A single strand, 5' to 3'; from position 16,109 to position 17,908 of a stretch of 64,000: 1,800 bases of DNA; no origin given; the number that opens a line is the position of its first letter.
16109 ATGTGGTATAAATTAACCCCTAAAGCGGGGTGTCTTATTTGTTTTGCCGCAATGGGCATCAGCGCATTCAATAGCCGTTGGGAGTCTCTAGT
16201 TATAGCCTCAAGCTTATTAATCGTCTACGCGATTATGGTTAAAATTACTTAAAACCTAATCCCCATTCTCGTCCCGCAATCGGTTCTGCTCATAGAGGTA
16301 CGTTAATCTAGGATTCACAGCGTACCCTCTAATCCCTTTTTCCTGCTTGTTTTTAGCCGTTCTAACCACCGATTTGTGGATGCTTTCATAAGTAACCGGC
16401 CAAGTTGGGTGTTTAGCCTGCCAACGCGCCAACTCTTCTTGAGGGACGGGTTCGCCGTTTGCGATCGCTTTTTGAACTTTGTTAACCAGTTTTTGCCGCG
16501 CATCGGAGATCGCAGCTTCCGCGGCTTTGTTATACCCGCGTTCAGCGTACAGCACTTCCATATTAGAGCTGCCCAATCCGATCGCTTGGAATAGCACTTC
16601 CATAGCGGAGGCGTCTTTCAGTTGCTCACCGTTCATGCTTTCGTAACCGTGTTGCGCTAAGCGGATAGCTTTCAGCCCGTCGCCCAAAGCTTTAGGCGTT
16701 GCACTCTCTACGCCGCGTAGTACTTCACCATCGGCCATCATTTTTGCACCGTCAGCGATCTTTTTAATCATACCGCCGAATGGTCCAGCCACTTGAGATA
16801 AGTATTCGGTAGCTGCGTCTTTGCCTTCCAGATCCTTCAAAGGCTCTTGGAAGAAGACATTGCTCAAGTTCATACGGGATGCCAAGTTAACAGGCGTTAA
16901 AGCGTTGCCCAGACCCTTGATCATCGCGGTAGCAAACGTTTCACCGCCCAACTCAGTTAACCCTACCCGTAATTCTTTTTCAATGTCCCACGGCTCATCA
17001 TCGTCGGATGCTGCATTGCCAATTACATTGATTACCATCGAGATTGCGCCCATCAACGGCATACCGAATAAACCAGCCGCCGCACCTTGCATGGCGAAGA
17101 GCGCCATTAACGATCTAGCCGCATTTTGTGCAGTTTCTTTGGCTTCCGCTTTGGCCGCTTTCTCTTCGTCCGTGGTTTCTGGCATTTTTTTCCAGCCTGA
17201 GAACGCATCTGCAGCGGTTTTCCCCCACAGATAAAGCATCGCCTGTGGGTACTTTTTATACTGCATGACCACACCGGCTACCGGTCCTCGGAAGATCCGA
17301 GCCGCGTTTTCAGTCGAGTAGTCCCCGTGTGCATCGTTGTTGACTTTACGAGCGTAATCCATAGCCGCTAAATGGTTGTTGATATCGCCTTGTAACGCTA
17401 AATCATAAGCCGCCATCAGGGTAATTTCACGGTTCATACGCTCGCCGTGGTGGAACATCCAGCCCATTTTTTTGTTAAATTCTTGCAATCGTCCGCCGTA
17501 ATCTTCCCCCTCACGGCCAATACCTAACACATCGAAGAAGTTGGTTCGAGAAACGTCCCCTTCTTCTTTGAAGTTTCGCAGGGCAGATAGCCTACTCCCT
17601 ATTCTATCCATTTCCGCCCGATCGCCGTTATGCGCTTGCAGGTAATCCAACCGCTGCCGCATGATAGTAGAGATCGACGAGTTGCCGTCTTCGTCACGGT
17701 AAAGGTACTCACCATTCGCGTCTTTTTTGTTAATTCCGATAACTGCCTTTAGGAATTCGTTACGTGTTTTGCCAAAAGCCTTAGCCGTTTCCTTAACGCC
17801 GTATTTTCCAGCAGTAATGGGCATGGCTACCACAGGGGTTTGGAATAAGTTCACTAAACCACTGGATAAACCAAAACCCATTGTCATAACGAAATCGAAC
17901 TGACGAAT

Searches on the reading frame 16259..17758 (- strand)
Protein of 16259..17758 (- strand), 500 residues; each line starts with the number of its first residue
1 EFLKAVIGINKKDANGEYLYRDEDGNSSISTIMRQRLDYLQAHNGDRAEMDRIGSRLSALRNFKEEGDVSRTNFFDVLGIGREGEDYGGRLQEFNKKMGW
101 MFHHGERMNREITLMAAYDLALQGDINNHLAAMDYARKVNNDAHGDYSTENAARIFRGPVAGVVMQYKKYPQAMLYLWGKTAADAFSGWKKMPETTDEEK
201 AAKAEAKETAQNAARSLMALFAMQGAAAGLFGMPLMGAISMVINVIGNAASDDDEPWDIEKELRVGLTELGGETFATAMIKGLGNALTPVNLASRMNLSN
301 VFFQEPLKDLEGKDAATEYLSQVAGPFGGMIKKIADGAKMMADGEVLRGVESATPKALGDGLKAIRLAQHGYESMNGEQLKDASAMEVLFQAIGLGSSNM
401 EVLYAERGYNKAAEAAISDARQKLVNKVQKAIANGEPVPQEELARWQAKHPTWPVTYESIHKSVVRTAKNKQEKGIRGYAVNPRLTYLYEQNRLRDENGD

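Call 58: find_related_loci(query=window:16259-17758:-, collection=viral_contigs, flank=10000)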
Query window:16259-17758:- (500 aa) in viral_contigs; peptide patterns used: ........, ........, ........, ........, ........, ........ (x = any residue, [..] = any of these).
2 stretches matched a pattern; 1 encode a relative of the query (tblastn E <= 1e-3); 1 distinct loci.
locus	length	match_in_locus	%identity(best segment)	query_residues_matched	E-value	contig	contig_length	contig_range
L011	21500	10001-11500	83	1-500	0e+0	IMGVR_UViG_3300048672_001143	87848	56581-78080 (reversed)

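Call 65: search_protein_families(library=pfam, proteins=[L011:11759-13609:-, L011:15725-16639:-, L011:11500-11715:-], max_evalue=0.1)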
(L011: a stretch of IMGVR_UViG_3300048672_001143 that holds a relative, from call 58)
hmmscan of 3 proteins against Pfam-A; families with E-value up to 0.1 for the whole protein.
L011:11759-13609:- (616 aa): 0 families

L011:15725-16639:- (304 aa): 1 family
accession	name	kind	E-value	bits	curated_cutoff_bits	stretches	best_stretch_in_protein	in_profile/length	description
PF09726.14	Macoilin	-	0.027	13.5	32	1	28-136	231-342/671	Macoilin family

L011:11500-11715:- (71 aa): 1 family
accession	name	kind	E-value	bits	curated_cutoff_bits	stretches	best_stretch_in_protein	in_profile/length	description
PF20710.2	DUF6824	-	0.014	16.3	27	1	16-63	6-52/84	Domain of unknown function (DUF6824)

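Call 72: search_protein_families(library=ncbifam, proteins=[L011:11759-13609:-, L011:15725-16639:-], max_evalue=1)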
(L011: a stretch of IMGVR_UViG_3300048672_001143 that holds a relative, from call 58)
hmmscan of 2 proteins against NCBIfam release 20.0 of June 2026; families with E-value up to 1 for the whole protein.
L011:11759-13609:- (616 aa): 0 families

L011:15725-16639:- (304 aa): 1 family
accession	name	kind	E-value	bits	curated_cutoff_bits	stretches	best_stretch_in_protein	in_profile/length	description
NF038309.1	HisXaaSer_A3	equivalog_domain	0.026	14.3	65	1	13-59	32-78/81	His-Xaa-Ser repeat protein HxsA3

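Call 90: search_solved_structures(query=L011:11759-13609:-, max_evalue=10, show_alignments=2)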
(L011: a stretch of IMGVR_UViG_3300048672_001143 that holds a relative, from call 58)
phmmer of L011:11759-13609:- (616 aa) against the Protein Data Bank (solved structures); distinct sequences matched with E-value up to 10: 0.
